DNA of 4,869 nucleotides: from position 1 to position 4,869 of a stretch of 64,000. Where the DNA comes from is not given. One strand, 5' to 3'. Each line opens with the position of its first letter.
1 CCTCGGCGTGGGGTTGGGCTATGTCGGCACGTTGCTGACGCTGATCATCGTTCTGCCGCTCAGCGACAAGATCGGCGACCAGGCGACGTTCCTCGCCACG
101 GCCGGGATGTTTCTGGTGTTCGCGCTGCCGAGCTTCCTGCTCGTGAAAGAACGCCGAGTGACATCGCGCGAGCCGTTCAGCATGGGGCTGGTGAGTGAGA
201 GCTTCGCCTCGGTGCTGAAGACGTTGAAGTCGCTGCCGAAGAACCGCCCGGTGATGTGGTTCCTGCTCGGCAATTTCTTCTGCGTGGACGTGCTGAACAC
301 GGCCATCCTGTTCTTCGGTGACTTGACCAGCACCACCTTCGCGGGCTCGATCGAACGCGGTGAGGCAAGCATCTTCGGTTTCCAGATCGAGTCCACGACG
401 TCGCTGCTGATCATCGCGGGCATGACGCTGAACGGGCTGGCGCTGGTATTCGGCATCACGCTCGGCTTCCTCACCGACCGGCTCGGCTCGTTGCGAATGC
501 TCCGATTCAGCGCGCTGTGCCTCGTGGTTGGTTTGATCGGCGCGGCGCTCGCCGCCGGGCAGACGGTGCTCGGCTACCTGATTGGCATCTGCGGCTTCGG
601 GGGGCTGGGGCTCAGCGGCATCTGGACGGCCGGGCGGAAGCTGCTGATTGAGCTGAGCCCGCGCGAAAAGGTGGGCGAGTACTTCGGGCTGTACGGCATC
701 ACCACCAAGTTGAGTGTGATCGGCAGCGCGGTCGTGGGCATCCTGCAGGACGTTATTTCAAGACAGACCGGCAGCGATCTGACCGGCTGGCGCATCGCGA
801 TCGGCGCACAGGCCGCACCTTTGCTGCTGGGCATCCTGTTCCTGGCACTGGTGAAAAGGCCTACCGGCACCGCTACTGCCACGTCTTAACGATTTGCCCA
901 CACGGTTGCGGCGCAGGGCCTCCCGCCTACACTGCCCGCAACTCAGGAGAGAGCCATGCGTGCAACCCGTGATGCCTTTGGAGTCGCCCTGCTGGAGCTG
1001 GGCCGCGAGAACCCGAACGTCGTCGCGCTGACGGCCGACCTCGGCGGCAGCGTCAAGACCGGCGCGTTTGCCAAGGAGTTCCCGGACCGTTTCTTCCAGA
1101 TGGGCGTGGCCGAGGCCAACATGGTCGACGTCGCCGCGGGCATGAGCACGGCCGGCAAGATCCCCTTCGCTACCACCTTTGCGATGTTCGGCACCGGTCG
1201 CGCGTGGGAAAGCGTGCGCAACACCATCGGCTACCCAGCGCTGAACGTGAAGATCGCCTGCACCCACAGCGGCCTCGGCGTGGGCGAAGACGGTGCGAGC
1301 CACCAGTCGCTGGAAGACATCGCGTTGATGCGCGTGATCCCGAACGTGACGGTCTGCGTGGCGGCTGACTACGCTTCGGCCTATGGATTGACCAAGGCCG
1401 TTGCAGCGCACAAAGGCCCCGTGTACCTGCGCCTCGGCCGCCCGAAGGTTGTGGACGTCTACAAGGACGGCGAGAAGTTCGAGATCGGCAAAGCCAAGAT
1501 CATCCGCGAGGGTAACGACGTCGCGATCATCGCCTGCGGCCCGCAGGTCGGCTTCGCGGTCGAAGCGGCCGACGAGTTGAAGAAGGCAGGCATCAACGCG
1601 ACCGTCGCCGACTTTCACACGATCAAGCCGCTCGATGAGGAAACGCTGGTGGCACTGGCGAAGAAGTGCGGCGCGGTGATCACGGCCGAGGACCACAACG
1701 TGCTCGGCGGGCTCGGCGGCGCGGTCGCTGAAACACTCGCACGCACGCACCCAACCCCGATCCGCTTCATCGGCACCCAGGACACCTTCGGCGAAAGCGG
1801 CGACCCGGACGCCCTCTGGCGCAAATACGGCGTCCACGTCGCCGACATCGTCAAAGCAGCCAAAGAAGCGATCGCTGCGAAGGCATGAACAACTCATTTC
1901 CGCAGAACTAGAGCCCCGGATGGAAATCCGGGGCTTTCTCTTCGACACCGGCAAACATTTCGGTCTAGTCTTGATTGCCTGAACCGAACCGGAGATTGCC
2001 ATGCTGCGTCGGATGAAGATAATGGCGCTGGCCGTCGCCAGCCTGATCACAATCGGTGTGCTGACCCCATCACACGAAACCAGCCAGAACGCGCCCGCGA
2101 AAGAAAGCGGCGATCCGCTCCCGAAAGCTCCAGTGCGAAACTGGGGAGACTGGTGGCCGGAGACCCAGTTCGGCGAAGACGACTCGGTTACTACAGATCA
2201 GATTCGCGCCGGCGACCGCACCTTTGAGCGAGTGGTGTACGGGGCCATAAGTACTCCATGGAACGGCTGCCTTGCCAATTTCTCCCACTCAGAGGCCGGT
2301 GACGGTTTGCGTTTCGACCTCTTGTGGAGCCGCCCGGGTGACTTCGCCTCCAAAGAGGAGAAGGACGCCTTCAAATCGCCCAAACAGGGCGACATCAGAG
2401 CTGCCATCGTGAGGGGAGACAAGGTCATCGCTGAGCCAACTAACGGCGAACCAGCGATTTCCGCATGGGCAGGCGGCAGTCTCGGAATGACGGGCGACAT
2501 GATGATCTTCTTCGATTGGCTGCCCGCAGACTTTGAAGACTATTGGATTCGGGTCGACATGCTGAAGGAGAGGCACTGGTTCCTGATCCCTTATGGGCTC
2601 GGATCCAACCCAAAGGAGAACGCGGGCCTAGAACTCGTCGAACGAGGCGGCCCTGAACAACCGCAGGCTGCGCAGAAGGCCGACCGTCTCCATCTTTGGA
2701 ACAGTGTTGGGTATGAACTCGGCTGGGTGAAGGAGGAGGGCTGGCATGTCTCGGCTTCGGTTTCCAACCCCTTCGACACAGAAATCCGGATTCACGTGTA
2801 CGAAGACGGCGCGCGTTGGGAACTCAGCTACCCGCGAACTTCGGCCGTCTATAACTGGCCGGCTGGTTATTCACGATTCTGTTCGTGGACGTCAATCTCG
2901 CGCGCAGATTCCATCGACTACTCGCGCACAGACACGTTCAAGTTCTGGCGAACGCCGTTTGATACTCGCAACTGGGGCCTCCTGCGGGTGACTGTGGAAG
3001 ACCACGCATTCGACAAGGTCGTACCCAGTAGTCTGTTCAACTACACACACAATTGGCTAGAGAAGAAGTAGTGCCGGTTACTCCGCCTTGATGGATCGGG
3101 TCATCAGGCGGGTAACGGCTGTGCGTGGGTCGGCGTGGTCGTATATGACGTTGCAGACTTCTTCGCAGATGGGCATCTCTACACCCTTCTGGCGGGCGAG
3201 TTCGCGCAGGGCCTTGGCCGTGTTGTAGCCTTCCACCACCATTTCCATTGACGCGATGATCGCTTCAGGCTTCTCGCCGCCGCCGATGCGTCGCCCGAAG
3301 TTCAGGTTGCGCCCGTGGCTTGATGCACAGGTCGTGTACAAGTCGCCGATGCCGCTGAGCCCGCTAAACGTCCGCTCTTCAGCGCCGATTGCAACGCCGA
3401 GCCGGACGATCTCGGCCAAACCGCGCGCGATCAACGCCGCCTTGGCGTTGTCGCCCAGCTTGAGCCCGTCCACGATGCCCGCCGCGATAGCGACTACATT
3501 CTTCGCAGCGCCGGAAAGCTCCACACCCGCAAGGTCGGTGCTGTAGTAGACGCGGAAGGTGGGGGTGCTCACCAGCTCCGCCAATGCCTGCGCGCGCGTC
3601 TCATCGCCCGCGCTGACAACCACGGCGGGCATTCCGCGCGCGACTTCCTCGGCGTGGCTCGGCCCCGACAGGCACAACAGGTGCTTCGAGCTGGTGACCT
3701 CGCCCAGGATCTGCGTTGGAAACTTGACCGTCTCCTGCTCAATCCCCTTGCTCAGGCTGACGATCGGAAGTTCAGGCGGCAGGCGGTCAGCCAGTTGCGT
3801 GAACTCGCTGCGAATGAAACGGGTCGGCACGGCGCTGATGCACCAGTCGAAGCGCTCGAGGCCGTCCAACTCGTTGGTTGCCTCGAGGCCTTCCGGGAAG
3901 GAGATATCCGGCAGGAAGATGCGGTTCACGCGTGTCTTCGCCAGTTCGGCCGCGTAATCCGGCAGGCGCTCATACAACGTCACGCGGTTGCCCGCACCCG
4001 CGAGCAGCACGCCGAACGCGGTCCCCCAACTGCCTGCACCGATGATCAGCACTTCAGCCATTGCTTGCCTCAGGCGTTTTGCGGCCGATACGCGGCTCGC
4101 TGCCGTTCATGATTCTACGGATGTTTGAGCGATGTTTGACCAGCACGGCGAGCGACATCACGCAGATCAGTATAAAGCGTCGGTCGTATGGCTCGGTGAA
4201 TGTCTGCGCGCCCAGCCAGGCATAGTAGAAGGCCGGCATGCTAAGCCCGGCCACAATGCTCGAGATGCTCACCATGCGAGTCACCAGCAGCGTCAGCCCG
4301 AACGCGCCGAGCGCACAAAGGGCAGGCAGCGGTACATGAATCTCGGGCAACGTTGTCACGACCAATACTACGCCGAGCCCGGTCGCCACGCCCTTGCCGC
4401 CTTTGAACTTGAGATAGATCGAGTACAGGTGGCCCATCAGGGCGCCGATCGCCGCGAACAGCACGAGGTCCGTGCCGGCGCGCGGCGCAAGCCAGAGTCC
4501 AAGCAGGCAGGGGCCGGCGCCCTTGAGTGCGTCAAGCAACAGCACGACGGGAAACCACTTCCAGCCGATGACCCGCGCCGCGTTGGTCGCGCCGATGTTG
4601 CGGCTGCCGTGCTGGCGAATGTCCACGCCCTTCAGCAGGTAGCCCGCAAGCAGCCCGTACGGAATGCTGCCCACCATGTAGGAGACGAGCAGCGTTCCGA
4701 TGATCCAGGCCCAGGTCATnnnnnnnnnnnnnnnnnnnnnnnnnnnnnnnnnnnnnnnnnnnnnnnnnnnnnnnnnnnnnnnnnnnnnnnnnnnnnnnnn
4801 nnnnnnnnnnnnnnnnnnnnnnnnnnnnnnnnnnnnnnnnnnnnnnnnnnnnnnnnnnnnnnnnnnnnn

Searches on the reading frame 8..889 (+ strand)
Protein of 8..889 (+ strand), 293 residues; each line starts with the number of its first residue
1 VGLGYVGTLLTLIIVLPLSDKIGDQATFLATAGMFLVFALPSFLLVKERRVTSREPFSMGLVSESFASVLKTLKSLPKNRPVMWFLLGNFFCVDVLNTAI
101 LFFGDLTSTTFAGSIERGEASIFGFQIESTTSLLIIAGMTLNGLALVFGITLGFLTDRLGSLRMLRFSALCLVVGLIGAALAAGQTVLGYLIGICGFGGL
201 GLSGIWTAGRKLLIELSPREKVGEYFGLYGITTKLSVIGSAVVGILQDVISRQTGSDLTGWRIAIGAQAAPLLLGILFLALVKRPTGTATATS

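Call 47: search_protein_families(library=pfam, proteins=[window:8-889:+], max_evalue=0.00001)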
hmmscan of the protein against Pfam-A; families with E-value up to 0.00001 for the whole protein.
window:8-889:+ (293 aa): 2 families
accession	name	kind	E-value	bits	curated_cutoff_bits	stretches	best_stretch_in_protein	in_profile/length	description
PF07690.21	MFS_1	-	8.9e-16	58.2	33.4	2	131-286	33-177/347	Major Facilitator Superfamily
PF11700.14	ATG22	-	2.6e-13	50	24.1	1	2-250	199-448/482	Vacuole effluxer Atg22 like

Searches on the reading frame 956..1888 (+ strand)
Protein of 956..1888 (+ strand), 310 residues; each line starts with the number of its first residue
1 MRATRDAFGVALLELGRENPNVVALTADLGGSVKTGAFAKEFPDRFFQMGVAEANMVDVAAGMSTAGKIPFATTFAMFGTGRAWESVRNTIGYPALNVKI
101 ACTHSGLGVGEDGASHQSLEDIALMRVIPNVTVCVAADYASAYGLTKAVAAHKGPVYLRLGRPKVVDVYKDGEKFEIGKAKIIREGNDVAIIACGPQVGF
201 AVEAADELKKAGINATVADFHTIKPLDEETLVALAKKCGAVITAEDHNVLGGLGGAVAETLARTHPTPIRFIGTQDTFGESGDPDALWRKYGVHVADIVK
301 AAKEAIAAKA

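Call 47: search_protein_families(library=pfam, proteins=[window:956-1888:+], max_evalue=0.00001)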
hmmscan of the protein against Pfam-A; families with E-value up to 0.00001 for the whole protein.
window:956-1888:+ (310 aa): 3 families
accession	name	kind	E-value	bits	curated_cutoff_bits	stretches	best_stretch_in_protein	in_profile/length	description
PF02779.29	Transket_pyr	-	5.2e-44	150.4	27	1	3-164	4-171/174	Transketolase, pyrimidine binding domain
PF02780.25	Transketolase_C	-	2.6e-32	111.8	25.9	1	178-298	1-124/124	Transketolase, C-terminal domain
PF22613.1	Transketolase_C_1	-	7.1e-07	29.9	27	1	185-293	10-112/113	Transketolase-like TK C-terminal domain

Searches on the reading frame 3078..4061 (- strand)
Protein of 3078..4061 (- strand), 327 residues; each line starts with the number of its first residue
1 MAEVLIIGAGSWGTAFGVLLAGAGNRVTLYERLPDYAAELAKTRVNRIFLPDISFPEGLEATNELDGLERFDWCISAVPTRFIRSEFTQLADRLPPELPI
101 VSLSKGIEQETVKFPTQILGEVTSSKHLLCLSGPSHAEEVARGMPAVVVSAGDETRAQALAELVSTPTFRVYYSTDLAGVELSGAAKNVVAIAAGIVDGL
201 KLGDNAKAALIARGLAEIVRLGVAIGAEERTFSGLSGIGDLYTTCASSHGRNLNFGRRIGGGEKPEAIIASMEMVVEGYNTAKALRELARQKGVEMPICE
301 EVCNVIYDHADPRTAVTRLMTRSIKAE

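Call 47: search_protein_families(library=pfam, proteins=[window:3078-4061:-], max_evalue=0.00001)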
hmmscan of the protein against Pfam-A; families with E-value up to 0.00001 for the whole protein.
window:3078-4061:- (327 aa): 4 families
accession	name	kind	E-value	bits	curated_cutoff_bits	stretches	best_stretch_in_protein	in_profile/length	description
PF07479.19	NAD_Gly3P_dh_C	-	8.9e-55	185.2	25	1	176-316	1-141/142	NAD-dependent glycerol-3-phosphate dehydrogenase C-terminus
PF01210.29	NAD_Gly3P_dh_N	-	2.3e-37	128.8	23.1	1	4-154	2-154/158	NAD-dependent glycerol-3-phosphate dehydrogenase N-terminus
PF20618.3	GPD_NAD_C_bact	-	3.7e-18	66.3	27.6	1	236-302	1-66/66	Bacterial GPD, NAD-dependent C-terminal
PF02558.23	ApbA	-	8.2e-08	32.4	22.2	1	4-111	1-107/150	Ketopantoate reductase PanE/ApbA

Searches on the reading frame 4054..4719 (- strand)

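Call 47: search_protein_families(library=pfam, proteins=[window:4054-4719:-], max_evalue=0.00001)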
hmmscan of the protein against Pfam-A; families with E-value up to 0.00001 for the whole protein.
window:4054-4719:- (221 aa): 1 family
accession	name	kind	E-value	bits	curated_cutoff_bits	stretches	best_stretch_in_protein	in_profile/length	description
PF02660.20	G3P_acyltransf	-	2.2e-49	168.1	24.1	1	12-203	1-164/164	Glycerol-3-phosphate acyltransferase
